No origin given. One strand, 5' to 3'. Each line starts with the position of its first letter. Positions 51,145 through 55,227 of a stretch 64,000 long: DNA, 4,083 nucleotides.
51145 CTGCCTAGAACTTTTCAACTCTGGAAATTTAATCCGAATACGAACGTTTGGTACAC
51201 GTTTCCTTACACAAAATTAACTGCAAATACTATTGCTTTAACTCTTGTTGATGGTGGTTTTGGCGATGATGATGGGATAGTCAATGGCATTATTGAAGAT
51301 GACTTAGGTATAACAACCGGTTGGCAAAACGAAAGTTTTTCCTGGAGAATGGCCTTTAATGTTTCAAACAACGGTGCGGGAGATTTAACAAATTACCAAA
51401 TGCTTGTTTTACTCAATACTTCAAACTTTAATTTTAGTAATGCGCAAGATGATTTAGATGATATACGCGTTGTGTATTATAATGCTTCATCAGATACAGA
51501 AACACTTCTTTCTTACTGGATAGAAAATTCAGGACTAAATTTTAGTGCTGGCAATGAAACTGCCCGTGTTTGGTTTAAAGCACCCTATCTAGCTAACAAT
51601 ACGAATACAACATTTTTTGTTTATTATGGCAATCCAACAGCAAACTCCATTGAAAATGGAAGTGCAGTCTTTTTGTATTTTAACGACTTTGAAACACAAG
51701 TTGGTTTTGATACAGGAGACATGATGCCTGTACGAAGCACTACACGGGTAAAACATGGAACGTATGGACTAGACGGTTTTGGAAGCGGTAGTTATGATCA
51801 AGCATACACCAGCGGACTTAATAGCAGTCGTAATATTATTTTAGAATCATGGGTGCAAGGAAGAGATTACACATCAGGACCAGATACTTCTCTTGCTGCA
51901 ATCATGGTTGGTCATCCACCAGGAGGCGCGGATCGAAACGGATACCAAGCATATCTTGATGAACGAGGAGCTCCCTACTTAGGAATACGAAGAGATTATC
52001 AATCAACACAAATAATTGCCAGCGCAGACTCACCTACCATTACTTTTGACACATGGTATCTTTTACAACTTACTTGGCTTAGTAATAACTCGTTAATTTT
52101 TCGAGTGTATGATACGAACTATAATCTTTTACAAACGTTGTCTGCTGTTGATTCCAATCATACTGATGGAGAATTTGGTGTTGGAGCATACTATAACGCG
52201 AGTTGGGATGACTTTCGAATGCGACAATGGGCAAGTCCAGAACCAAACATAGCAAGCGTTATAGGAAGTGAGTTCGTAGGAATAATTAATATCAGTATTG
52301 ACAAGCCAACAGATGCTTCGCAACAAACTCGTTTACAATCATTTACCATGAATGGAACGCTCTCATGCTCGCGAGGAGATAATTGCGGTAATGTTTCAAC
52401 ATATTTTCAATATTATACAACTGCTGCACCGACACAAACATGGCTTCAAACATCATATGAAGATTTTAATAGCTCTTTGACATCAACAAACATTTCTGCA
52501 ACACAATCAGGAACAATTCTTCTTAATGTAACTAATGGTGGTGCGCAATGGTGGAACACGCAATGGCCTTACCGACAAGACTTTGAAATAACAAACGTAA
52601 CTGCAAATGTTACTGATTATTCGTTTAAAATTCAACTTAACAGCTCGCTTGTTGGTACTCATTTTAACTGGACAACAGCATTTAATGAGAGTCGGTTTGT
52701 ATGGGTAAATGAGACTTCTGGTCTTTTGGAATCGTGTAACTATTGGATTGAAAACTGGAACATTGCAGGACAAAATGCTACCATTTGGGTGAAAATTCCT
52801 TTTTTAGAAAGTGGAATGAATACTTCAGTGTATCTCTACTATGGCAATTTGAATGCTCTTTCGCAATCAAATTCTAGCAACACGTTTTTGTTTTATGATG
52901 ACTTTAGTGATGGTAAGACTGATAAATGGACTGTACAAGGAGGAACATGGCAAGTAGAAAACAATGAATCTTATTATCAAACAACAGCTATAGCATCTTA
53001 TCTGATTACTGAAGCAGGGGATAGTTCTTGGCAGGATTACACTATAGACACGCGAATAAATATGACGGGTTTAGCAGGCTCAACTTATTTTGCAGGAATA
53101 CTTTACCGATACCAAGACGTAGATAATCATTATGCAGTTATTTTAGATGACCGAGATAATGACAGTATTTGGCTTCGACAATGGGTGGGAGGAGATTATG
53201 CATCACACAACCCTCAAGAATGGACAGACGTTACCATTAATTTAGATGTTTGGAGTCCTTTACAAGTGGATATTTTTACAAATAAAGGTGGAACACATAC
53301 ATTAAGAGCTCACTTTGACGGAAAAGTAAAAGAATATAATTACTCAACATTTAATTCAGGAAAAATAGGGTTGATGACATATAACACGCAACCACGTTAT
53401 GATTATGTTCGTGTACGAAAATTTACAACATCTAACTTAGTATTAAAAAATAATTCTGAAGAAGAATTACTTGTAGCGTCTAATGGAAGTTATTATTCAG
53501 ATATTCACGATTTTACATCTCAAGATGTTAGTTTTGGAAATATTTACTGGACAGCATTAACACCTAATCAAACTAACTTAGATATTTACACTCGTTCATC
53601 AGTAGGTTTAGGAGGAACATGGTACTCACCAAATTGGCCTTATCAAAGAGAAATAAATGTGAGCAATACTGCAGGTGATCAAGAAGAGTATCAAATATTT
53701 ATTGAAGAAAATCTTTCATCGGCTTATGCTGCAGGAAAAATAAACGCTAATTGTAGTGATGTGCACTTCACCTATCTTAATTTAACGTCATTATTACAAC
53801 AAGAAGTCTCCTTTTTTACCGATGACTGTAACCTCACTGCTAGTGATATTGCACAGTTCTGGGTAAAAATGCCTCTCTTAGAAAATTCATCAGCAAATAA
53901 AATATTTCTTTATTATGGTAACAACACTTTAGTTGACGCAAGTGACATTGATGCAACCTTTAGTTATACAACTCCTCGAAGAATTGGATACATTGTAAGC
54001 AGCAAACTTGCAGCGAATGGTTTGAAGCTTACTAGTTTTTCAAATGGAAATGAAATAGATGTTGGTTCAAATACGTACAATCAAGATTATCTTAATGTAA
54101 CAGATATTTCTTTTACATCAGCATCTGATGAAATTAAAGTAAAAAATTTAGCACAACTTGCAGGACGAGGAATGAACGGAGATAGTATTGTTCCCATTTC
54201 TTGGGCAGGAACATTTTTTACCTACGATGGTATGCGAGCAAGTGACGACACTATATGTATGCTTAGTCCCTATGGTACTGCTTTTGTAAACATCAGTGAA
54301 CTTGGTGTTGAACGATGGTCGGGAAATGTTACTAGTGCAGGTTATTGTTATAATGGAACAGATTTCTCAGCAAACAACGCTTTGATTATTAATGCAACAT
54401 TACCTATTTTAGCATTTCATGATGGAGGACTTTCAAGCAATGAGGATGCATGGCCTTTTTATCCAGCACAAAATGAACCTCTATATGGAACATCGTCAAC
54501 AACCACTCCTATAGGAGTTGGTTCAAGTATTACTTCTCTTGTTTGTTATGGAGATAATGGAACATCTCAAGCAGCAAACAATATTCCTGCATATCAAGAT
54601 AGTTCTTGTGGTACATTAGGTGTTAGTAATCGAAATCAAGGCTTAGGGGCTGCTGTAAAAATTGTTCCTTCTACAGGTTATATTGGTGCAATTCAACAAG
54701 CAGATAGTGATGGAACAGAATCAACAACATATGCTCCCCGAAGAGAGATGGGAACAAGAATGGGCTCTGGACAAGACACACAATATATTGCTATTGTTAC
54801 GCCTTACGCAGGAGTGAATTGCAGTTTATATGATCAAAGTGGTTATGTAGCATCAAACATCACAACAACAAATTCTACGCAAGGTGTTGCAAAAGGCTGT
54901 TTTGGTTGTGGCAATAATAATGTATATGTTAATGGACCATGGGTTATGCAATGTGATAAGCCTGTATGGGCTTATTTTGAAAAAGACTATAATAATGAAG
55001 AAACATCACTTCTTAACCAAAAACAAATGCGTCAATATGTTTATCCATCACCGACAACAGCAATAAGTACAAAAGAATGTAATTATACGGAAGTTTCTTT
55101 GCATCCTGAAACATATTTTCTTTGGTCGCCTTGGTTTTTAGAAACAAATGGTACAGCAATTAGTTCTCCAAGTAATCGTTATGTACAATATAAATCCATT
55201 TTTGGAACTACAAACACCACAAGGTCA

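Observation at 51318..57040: Domain grammar of the giant protein: DUF2341-like modules each followed by a LamG-like jelly-roll, repeated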

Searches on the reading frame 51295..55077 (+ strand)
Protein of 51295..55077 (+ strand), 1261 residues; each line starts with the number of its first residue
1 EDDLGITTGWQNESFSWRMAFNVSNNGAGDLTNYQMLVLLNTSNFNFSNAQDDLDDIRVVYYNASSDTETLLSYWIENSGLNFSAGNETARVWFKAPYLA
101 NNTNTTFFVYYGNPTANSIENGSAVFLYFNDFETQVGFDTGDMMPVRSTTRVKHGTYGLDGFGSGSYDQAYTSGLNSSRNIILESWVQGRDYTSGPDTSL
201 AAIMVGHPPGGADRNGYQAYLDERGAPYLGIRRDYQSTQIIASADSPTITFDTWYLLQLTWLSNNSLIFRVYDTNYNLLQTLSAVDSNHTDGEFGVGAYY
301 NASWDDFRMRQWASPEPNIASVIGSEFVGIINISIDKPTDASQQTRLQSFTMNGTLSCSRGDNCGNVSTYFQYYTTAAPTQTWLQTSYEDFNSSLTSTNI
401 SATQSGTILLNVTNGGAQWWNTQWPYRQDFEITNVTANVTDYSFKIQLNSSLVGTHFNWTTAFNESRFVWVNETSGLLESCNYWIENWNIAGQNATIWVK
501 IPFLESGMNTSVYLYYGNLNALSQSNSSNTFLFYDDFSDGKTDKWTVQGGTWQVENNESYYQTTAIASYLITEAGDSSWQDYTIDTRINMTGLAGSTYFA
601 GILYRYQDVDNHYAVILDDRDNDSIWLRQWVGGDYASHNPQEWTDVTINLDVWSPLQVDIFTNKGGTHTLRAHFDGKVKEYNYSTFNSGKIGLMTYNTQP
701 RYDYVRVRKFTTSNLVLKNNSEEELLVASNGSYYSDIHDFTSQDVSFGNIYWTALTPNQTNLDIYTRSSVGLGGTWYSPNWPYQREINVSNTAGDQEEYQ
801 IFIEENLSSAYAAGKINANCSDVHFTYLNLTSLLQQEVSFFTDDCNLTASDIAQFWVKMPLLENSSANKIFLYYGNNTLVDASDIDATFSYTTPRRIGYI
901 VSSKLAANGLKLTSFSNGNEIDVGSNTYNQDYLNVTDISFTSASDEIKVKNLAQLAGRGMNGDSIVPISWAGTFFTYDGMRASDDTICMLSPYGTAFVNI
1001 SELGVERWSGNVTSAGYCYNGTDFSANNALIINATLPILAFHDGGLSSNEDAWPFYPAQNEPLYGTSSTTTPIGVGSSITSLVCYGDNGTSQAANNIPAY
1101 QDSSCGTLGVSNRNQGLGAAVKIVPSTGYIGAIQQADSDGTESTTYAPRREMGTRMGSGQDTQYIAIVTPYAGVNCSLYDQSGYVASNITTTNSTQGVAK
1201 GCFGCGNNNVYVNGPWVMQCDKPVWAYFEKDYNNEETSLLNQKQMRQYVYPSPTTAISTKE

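Call 21: find_homologous_proteins(query=window:51295-55077:+, max_evalue=0.001)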
Query window:51295-55077:+ (1261 aa): 24 proteins with E <= 0.001 among 8000 candidates.
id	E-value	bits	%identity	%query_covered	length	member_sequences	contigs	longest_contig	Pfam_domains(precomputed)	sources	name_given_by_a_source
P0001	8.5e-147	509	35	64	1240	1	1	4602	PF10102.15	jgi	jgi:hypothetical protein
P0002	1.2e-40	158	28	38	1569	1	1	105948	PF10102.15,PF16656.12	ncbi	-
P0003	7.6e-34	135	28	32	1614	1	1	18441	PF06439.19,PF10102.15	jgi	jgi:hypothetical protein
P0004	3.0e-31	127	42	12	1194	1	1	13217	PF24996.1,PF07646.22,PF13964.13,PF24681.2,PF13415.13,PF24981.2,PF01344.32,PF25210.2,PF10102.15,PF19081.7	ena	-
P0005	2.4e-25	107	37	10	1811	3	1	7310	PF10102.15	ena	-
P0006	8.6e-25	105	46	11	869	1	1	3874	PF10102.15,PF15892.12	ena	-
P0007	1.9e-23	101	39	14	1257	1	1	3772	PF10102.15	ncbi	ncbi:MAG: hypothetical protein DRQ03_07750, partial [Candidatus Hydrothermota bacterium]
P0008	5.6e-23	99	45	11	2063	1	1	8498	PF13229.13,PF13385.14,PF10102.15,PF05048.20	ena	-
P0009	2.8e-21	94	31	24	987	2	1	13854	PF10102.15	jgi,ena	-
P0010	5.2e-21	93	42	11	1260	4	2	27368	PF10102.15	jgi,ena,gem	-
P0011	5.7e-16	76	24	31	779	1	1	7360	PF10102.15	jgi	jgi:hypothetical protein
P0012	1.3e-15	75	36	10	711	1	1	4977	PF10102.15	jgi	jgi:hypothetical protein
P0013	2.7e-15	74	38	10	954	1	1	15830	PF07646.22,PF24681.2,PF13415.13,PF01476.27,PF24981.2,PF01344.32,PF25210.2,PF10102.15,PF13620.13,PF16656.12,PF13715.13,PF13964.13,PF13854.13,PF24025.2,PF00041.28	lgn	-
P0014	1.4e-11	61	40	10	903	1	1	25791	PF10102.15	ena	-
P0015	1.8e-11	61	35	10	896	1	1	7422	PF10102.15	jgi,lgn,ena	-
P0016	3.1e-11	60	25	29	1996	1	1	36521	PF01522.27,PF11896.15,PF10102.15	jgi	jgi:hypothetical protein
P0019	2.2e-10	57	25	25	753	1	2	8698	PF10102.15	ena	-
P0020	2.9e-10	57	24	29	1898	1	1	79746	PF18676.7,PF10102.15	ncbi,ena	-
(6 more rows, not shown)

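Call 23: search_protein_families(library=pfam, proteins=[P0003, P0020, P0016, P0011, P0019, P0001, P0002], max_evalue=0.1)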
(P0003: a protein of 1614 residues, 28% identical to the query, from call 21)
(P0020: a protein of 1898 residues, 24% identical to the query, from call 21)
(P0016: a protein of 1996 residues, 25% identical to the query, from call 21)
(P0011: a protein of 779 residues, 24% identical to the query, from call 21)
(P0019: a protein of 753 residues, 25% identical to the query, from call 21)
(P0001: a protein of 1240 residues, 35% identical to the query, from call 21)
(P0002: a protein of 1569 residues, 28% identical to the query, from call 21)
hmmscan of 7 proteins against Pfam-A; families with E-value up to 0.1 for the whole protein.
P0003 (1614 aa): 6 families
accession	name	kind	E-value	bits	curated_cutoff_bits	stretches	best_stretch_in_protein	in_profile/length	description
PF10102.14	DUF2341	-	8.4e-09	36.2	23.4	2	710-798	1-82/84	Domain of unknown function (DUF2341)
PF06439.18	3keto-disac_hyd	-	2.2e-08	34.8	26.8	1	806-968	24-187/187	3-keto-disaccharide hydrolase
PF04096.20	Nucleoporin2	-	0.0016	19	28.4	1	1196-1301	16-146/148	Nup98-96 autopeptidase S59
PF17957.7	Big_7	-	0.0073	17.4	24.1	1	1094-1141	1-49/70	Bacterial Ig domain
PF02369.22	Big_1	-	0.0076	16.8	34.9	1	451-518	17-86/93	Bacterial Ig-like domain (group 1)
PF19077.6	Big_13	-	0.098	13.6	27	0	576-635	44-100/102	Bacterial Ig-like domain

P0020 (1898 aa): 5 families
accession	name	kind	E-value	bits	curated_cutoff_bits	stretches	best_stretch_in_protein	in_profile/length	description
PF10102.14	DUF2341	-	1.2e-15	58.1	23.4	2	84-167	1-83/84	Domain of unknown function (DUF2341)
PF18676.6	MBG_2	-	5.1e-15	56.3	25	1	353-422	1-72/72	MBG domain (YGX type)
PF17957.7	Big_7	-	4.4e-05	24.5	24.1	1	826-876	12-63/70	Bacterial Ig domain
PF01522.26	Polysacc_deac_1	-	5.8e-05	23.5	23.1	1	932-1038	28-118/124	Polysaccharide deacetylase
PF11896.14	GlgE_dom_N_S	-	0.0013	19.6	25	0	1279-1312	53-86/179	Alpha-1,4-glucan:maltose-1-phosphate maltosyltransferase, domain N/S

P0016 (1996 aa): 6 families
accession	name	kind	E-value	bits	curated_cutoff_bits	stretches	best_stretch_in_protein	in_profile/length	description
PF10102.14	DUF2341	-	2.5e-17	63.5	23.4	2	398-479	2-82/84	Domain of unknown function (DUF2341)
PF11896.14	GlgE_dom_N_S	-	2.3e-09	38.3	25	1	1169-1232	22-87/179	Alpha-1,4-glucan:maltose-1-phosphate maltosyltransferase, domain N/S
PF01522.26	Polysacc_deac_1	-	3.7e-07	30.6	23.1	1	849-958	14-111/124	Polysaccharide deacetylase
PF00630.25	Filamin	-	0.0013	20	26.9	0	1183-1234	32-85/93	Filamin/ABP280 repeat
PF16586.11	DUF5060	-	0.0041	17.8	27.2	0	697-716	48-67/70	Domain of unknown function (DUF5060)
PF07495.19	Y_Y_Y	-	0.021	15.2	26.6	0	1211-1248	26-62/65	Y_Y_Y domain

P0011 (779 aa): 2 families
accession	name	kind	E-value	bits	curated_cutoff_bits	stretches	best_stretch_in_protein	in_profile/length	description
PF10102.14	DUF2341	-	1.8e-49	166.5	23.4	2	141-220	1-81/84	Domain of unknown function (DUF2341)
PF13385.13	Laminin_G_3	-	0.019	15.5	27.6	1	286-360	45-119/151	Concanavalin A-like lectin/glucanases superfamily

P0019 (753 aa): 1 family
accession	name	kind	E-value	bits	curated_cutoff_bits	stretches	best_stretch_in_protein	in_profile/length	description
PF10102.14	DUF2341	-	7.7e-19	68.4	23.4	1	45-120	1-76/84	Domain of unknown function (DUF2341)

P0001 (1240 aa): 2 families
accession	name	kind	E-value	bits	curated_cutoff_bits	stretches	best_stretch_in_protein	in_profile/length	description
PF10102.14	DUF2341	-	2.5e-25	89.2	23.4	2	425-507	2-74/84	Domain of unknown function (DUF2341)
PF22237.3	SO2946-like_C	-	0.028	14.9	27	1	602-660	80-138/163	SO2946-like, C-terminal domain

P0002 (1569 aa): 4 families
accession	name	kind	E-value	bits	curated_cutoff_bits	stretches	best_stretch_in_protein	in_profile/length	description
PF10102.14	DUF2341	-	3.9e-33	114.2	23.4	2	88-156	1-71/84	Domain of unknown function (DUF2341)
PF16656.11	Pur_ac_phosph_N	-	1.2e-06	29.4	30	1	1443-1523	9-88/93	Purple acid Phosphatase, N-terminal domain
PF13229.12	Beta_helix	-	0.00038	20.6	25.9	1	1251-1296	55-148/158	Right handed beta helix region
PF09458.16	H_lectin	-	0.0022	18.5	24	1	390-433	2-49/67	H-type lectin domain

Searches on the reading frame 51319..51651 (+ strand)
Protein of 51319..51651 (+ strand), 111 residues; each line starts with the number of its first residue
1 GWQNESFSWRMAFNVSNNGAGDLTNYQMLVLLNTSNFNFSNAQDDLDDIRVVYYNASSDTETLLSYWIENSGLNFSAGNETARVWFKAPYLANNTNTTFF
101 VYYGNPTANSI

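Call 8: search_protein_families(library=pfam, proteins=[window:51319-51651:+], max_evalue=1)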
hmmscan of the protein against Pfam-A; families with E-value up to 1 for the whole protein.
window:51319-51651:+ (111 aa): 1 family
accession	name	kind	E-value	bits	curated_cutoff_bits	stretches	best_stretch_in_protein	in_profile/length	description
PF10102.14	DUF2341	-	7.5e-11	42.8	23.4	1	45-110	1-57/84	Domain of unknown function (DUF2341)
